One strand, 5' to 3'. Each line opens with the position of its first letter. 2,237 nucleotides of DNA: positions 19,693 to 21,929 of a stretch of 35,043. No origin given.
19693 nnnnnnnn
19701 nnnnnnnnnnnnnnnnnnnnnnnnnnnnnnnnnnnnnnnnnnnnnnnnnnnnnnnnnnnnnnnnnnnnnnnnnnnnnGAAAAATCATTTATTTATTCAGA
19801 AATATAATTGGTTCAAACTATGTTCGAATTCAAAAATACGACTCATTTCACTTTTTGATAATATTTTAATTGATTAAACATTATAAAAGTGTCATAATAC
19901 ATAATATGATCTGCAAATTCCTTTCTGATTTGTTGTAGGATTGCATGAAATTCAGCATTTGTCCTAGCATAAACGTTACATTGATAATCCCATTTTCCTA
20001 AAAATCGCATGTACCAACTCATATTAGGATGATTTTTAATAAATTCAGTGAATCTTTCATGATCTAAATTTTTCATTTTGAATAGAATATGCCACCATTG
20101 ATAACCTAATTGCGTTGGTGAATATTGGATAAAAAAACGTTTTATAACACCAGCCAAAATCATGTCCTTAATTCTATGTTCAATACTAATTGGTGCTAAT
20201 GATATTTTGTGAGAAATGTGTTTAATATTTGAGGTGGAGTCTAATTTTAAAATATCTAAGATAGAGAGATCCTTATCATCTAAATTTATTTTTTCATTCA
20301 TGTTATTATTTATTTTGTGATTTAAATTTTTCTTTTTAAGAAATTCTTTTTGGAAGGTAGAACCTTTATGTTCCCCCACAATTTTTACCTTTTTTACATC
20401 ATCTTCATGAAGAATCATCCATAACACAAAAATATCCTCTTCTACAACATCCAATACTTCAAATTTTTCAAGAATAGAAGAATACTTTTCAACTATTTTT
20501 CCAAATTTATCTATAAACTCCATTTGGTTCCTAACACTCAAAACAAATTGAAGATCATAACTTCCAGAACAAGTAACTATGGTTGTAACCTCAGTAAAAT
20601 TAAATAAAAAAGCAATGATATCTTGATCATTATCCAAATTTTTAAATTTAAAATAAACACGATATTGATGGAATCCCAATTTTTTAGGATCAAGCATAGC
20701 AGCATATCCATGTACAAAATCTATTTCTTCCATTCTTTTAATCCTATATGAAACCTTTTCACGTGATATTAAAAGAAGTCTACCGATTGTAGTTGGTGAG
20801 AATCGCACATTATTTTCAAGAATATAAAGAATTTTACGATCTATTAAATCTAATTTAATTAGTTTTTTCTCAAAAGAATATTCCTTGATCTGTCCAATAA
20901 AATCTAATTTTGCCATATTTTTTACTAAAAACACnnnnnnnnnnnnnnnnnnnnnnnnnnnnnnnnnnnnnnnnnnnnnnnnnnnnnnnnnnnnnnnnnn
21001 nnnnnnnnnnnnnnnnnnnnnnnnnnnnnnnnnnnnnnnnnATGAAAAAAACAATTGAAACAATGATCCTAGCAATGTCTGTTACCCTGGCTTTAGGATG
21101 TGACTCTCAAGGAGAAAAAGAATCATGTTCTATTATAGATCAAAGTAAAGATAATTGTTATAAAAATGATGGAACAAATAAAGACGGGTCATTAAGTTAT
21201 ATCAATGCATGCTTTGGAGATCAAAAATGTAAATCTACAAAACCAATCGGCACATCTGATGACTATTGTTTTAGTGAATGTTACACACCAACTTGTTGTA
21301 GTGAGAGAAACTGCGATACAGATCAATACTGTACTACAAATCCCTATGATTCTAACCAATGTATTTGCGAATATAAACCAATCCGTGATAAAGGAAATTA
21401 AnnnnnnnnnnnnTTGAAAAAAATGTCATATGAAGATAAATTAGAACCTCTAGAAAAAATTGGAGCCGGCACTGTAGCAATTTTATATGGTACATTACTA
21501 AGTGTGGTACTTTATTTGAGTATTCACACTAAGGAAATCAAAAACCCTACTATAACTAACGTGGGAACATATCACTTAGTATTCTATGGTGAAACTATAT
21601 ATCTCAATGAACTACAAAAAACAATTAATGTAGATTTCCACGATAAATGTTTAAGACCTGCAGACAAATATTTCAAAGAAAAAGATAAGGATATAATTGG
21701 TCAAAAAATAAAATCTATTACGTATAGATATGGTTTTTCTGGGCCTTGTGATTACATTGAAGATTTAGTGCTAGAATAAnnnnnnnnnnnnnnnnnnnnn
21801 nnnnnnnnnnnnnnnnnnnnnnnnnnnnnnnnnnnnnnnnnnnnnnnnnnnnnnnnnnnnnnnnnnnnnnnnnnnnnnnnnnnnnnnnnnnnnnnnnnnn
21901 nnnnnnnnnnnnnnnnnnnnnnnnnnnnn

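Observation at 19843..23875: Cassette 2: paralogous tandem-Lrp regulator heading a five-gene plus-strand cluster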

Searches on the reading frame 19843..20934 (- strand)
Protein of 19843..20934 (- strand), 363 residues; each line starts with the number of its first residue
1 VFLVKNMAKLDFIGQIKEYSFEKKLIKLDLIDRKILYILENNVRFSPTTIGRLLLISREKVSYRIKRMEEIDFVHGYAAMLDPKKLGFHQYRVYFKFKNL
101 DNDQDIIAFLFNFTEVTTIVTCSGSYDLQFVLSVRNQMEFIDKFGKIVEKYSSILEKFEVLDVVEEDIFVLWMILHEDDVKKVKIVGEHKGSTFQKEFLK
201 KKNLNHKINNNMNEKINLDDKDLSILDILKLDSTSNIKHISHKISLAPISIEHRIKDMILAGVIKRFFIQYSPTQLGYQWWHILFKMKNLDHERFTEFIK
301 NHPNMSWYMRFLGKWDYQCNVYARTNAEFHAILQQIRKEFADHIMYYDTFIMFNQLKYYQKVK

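Call 6: search_protein_families(library=pfam, proteins=[window:19843-20934:-], max_evalue=0.1)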
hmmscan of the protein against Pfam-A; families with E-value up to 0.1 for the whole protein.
window:19843-20934:- (363 aa): 5 families
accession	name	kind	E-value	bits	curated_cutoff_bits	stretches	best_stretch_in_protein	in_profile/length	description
PF13404.12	HTH_AsnC-type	-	5.6e-15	55.3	27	2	28-69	1-42/42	AsnC-type helix-turn-helix domain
PF13412.12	HTH_24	-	8.8e-14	51.3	21.9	2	28-74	1-47/48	Winged helix-turn-helix DNA-binding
PF01037.27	AsnC_trans_reg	-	4.3e-09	36.6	25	1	285-338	3-58/73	Lrp/AsnC ligand binding domain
PF01047.28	MarR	-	0.0059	16.9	24.6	1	34-75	7-48/59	MarR family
PF12802.13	MarR_2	-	0.0077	16.8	27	1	35-70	10-46/61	MarR family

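Call 35: search_solved_structures(query=window:19843-20916:-, max_evalue=0.001)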
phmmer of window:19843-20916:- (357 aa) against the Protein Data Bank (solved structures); distinct sequences matched with E-value up to 0.001: 16.
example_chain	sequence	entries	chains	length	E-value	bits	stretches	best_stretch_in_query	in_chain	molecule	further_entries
2cfx_A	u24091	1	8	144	1.6e-12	50.6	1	211-319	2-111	HTH-TYPE TRANSCRIPTIONAL REGULATOR LRPC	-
2cyy_A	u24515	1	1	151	1.6e-08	37.4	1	20-140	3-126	Putative HTH-type transcriptional regulator PH1519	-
1ri7_A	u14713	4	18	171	1.6e-08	37.4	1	20-140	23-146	Putative transcriptional regulator | Putative HTH-type transcriptional regulator PH1519 | Uncharacterized HTH-type transcriptional regulator PH1519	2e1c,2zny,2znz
7fby_A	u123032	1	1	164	2.2e-07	33.7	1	18-145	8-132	Transcriptional regulatory protein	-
9w4v_A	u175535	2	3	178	2.7e-07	33.4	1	18-145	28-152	Uncharacterized HTH-type transcriptional regulator PH0140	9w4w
2efo_A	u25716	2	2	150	8e-07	31.8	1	22-139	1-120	150aa long hypothetical transcriptional regulator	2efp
2pmh_A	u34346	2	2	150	9.4e-07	31.6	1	22-139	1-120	150aa long hypothetical transcriptional regulator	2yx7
2efq_A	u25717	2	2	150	9.5e-07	31.6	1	22-139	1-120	150aa long hypothetical transcriptional regulator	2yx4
2e7w_A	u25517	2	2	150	9.7e-07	31.5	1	22-139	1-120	150aa long hypothetical transcriptional regulator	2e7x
2efn_A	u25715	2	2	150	1.3e-06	31.1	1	22-139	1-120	150aa long hypothetical transcriptional regulator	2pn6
1i1g_A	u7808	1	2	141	2.6e-06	30.1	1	23-89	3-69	TRANSCRIPTIONAL REGULATOR LRPA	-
2p5v_A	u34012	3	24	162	2.1e-05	27.2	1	21-122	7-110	Transcriptional regulator, LRP/AsnC family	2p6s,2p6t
2dbb_A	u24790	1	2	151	7.7e-05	25.3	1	20-126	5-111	Putative HTH-type transcriptional regulator PH0061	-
3i4p_A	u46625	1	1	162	0.00052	22.6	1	213-330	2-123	Transcriptional regulator, AsnC family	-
2cg4_A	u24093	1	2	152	0.00065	22.2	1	22-129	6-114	REGULATORY PROTEIN ASNC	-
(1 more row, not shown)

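Call 78: search_protein_families(library=padloc, proteins=[window:19843-20916:-], max_evalue=0.01)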
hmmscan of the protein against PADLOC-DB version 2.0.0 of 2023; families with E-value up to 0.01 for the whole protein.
window:19843-20916:- (357 aa): 2 families
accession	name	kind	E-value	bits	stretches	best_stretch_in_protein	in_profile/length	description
PDLC01866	CARF3--CARF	-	9.5e-07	27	0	208-260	133-185/207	-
PDLC01879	CARF3--CARF_TM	-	0.0012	16.5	0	207-276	149-218/222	-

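Call 85: search_protein_families(library=ncbifam, proteins=[window:19843-20916:-], max_evalue=0.001)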
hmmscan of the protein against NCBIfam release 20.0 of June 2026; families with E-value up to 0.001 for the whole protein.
window:19843-20916:- (357 aa): 9 families
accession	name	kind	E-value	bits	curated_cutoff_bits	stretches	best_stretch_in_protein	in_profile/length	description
NF053758.1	ChrTpTrnRegChrS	equivalog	2.2e-18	66.6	250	2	15-90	5-79/158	chromate efflux transcriptional regulator ChrS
NF040820.1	trans_reg_LrpA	equivalog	1.3e-15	57.5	250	2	22-84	2-64/141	HTH-type transcriptional regulator LrpA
NF040947.1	trans_reg_LysM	equivalog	2.9e-15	56.3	180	2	212-331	1-119/136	HTH-type transcriptional regulator LysM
NF008384.0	PRK11179.1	equivalog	3.7e-14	52.8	227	2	19-125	4-111/153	transcriptional regulator AsnC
NF008370.0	PRK11169.1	equivalog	1e-11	44.8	233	1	17-82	7-72/164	leucine-responsive transcriptional regulator Lrp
NF040708.3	Siroheme_Dcarb_AhbA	equivalog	1.2e-07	31.6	140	0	42-143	20-120/144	siroheme decarboxylase subunit alpha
NF041395.1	TranRegLrpA1_Halo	equivalog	2.2e-07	31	250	1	26-122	7-103/142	HTH-type transcriptional regulator LrpA1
NF041396.1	TranRegLrp_Halo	equivalog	2.1e-06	27.7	190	0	23-130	4-111/149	HTH-type transcriptional regulator Lrp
NF040707.3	Siroheme_Dcarb_AhbB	equivalog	6.1e-05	22.8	125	0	232-335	17-126/146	siroheme decarboxylase subunit beta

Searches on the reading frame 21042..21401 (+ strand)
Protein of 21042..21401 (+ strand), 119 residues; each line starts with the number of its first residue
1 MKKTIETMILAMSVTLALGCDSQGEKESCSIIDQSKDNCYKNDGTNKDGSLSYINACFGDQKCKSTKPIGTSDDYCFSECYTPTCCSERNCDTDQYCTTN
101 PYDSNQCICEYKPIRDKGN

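Call 6: search_protein_families(library=pfam, proteins=[window:21042-21401:+], max_evalue=0.1)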
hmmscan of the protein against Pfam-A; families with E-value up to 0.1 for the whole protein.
window:21042-21401:+ (119 aa): 0 families

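Call 20: search_protein_families(library=ncbifam, proteins=[window:21042-21401:+], max_evalue=0.1)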
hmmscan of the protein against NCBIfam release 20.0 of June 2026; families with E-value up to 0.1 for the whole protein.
window:21042-21401:+ (119 aa): 0 families

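Call 78: search_protein_families(library=padloc, proteins=[window:21042-21401:+], max_evalue=0.01)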
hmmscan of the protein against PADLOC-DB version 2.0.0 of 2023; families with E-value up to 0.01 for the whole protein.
window:21042-21401:+ (119 aa): 0 families

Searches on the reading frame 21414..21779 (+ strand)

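Call 6: search_protein_families(library=pfam, proteins=[window:21414-21779:+], max_evalue=0.1)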
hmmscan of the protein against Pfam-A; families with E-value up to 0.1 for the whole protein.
window:21414-21779:+ (121 aa): 0 families

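Call 20: search_protein_families(library=ncbifam, proteins=[window:21414-21779:+], max_evalue=0.1)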
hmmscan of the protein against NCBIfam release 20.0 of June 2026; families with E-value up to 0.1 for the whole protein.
window:21414-21779:+ (121 aa): 1 family
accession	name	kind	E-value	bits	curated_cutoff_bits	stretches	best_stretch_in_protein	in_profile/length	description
NF004703.2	PRK06041.1-1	equivalog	0.06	11.7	570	1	3-58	139-195/525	archaellar assembly protein ArlJ/FlaJ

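Call 78: search_protein_families(library=padloc, proteins=[window:21423-21779:+], max_evalue=0.01)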
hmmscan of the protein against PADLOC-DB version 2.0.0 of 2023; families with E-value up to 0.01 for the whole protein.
window:21423-21779:+ (118 aa): 0 families
